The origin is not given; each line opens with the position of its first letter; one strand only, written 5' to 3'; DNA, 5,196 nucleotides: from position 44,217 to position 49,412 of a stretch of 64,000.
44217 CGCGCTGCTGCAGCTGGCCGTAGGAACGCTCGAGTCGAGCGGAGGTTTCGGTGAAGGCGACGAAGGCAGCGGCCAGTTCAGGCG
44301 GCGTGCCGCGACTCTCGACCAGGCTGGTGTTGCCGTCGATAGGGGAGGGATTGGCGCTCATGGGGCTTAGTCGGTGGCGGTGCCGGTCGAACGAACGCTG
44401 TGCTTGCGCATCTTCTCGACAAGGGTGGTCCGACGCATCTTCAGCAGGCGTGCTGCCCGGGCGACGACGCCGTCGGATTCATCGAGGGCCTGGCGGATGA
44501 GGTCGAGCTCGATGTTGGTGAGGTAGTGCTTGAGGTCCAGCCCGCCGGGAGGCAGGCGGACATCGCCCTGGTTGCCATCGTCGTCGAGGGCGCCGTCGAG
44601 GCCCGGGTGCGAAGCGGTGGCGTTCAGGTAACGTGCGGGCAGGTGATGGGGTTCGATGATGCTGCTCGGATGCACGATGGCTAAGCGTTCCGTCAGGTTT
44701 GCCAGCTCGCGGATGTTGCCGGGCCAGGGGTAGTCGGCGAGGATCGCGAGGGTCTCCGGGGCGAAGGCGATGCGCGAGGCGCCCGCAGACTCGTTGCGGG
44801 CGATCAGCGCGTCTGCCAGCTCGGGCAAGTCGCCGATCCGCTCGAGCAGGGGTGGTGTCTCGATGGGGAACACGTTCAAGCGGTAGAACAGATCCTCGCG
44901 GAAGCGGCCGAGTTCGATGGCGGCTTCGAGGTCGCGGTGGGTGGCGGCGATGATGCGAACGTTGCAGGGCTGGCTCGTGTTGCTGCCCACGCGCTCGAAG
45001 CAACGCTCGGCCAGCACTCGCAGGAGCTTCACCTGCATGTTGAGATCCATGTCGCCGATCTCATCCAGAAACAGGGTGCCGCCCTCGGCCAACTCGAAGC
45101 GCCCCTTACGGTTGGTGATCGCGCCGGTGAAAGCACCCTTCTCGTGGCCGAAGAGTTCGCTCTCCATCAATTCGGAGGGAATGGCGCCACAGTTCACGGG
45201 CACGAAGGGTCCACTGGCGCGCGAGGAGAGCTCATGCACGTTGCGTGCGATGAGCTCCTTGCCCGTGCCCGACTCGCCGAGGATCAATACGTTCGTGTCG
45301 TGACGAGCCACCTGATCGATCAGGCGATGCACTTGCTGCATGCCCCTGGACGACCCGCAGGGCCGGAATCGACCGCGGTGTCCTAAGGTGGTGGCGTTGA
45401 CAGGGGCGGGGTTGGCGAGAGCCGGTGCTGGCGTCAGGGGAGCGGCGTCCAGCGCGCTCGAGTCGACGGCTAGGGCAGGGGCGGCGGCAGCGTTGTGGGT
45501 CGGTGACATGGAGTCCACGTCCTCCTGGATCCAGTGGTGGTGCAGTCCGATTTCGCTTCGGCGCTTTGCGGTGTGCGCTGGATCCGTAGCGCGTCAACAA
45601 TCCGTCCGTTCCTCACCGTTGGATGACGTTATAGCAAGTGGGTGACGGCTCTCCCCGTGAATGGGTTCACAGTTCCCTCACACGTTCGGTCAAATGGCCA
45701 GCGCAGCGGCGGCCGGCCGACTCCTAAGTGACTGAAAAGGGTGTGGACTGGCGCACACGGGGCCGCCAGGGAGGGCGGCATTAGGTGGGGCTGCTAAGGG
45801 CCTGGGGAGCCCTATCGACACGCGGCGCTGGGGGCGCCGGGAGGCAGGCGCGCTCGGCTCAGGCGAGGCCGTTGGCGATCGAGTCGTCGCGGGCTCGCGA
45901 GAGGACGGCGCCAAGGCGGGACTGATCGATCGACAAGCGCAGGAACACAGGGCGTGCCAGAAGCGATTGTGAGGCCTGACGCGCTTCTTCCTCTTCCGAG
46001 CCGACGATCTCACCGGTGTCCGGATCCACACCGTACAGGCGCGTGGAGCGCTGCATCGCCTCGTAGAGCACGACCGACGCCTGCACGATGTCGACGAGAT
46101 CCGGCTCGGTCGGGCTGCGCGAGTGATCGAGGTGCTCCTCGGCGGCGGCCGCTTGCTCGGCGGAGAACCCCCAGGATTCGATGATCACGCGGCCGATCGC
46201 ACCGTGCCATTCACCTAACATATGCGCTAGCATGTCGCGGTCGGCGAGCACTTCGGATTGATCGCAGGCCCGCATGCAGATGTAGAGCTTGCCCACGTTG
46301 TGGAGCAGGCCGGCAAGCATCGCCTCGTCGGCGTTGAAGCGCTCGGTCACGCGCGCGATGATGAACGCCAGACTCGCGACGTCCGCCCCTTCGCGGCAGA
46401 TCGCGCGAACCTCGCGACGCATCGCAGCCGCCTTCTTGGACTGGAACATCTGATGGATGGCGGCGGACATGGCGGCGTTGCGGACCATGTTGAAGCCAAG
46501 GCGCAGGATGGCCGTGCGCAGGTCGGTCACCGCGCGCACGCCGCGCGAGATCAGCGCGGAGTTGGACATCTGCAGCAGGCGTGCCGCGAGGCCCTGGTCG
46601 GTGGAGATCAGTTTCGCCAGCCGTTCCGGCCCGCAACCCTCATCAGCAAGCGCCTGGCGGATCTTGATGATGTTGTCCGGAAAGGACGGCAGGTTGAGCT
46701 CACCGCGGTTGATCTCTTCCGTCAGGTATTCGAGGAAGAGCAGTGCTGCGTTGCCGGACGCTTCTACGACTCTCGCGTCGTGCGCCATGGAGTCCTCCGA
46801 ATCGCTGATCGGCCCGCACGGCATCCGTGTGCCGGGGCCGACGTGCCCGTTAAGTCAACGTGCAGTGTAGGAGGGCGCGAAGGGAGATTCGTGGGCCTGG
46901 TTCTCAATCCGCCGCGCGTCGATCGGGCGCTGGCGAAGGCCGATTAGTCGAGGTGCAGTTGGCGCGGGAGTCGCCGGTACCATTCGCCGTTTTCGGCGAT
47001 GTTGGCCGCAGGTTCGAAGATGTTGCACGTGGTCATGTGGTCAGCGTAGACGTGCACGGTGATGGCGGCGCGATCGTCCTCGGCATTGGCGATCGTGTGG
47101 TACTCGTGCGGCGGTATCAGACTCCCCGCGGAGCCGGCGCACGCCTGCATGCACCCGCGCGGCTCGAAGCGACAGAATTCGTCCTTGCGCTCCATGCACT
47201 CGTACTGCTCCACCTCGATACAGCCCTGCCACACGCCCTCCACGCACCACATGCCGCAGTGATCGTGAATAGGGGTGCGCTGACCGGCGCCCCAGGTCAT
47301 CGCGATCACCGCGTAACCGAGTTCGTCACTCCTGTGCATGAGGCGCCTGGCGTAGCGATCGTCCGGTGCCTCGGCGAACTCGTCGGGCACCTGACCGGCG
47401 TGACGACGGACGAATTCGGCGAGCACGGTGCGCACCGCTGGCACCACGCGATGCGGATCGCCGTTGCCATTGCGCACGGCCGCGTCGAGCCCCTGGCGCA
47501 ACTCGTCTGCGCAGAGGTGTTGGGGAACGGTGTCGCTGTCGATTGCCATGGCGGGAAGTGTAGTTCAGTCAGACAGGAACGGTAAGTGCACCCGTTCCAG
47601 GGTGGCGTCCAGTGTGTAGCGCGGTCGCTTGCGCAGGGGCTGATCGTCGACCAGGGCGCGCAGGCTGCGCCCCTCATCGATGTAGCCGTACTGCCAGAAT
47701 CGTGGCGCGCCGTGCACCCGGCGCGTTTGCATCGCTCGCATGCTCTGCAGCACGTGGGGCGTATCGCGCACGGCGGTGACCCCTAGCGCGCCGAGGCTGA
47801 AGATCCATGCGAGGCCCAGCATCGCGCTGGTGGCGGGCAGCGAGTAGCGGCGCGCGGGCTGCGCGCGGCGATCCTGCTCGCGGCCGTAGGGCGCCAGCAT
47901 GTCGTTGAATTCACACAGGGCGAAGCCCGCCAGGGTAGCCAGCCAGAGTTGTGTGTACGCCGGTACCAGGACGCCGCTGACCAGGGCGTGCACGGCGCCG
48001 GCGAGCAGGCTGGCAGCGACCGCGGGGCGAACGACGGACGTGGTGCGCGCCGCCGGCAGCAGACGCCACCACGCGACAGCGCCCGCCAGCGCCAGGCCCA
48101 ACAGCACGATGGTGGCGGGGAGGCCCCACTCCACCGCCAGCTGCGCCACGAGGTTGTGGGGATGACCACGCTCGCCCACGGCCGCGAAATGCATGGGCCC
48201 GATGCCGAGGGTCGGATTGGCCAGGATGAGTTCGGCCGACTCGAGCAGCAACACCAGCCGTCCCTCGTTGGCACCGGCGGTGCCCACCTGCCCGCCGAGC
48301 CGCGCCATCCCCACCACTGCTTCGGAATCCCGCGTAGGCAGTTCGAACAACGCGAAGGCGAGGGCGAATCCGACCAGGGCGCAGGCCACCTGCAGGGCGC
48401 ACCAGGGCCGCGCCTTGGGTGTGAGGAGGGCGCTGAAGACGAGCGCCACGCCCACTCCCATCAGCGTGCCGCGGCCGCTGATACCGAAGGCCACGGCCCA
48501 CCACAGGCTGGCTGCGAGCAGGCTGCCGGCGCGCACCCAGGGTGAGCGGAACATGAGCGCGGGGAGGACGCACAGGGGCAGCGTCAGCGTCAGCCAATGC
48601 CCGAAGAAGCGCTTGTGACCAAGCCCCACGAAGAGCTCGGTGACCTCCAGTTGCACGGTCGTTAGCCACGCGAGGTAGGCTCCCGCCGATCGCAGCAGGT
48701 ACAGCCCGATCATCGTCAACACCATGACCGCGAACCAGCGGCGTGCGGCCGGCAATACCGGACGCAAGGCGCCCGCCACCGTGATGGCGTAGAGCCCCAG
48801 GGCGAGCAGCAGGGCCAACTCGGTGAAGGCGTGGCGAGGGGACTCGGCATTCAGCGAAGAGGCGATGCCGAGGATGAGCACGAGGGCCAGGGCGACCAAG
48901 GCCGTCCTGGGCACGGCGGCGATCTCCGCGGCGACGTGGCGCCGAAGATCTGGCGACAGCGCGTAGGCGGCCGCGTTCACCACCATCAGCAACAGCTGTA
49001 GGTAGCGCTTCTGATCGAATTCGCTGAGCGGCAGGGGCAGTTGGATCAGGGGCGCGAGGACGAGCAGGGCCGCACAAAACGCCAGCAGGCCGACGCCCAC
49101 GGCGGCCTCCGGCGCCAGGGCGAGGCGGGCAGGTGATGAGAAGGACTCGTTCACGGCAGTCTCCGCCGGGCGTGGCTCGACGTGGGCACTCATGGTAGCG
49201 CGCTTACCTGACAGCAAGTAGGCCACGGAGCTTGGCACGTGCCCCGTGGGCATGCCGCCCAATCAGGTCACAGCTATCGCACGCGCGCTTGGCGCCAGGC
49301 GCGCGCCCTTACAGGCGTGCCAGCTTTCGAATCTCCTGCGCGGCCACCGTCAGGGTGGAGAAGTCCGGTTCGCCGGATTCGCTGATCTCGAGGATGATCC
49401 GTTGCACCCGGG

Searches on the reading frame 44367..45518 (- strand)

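Call 91: search_protein_families(library=pfam, proteins=[window:44367-45518:-], max_evalue=0.00001)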
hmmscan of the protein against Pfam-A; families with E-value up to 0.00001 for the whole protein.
window:44367-45518:- (383 aa): 6 families
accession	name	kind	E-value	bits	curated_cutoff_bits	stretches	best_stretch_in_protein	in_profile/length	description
PF00158.32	Sigma54_activat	-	2.1e-73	245.9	20.2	1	55-220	3-168/168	Sigma-54 interaction domain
PF14532.12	Sigma54_activ_2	-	1.8e-22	80.5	25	1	55-224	2-138/138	Sigma-54 interaction domain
PF25601.1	AAA_lid_14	-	1.2e-19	70.3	27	1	226-304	2-81/87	AAA+ ATPase lid domain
PF02954.25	HTH_8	-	1.2e-11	44.6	22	1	333-373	2-42/42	Bacterial regulatory protein, Fis family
PF07728.20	AAA_5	-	7.6e-08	32.9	22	1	76-195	1-123/139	AAA domain (dynein-related subfamily)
PF01078.27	Mg_chelatase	-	7.3e-06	26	20.3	0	132-193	93-156/207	Magnesium chelatase, subunit ChlI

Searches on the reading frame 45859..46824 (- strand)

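Call 91: search_protein_families(library=pfam, proteins=[window:45859-46824:-], max_evalue=0.00001)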
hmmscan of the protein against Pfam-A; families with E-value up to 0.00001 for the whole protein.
window:45859-46824:- (321 aa): 1 family
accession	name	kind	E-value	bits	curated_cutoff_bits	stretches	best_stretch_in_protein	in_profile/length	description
PF08668.18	HDOD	-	7.6e-37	127.1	22.9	1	45-231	1-193/196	HDOD domain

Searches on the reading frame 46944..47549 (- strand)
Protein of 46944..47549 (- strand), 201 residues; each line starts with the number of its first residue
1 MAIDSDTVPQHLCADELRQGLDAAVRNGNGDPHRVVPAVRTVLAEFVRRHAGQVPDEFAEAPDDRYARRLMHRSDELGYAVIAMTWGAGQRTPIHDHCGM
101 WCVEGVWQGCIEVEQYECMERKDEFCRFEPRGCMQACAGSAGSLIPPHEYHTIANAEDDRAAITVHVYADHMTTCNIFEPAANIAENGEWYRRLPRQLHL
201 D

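Call 91: search_protein_families(library=pfam, proteins=[window:46944-47549:-], max_evalue=0.00001)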
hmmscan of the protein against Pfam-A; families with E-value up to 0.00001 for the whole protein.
window:46944-47549:- (201 aa): 1 family
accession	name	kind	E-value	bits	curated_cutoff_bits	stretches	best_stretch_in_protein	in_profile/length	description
PF05995.18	CDO_I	-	4.8e-09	36.4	23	1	58-179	50-168/170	Cysteine dioxygenase type I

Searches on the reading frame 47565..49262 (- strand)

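Call 91: search_protein_families(library=pfam, proteins=[window:47565-49262:-], max_evalue=0.00001)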
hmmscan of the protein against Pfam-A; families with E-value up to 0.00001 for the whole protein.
window:47565-49262:- (565 aa): 1 family
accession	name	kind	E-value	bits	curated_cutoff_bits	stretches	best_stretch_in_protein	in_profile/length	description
PF04932.20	Wzy_C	-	2.1e-10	41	31.7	1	253-388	5-149/149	O-Antigen ligase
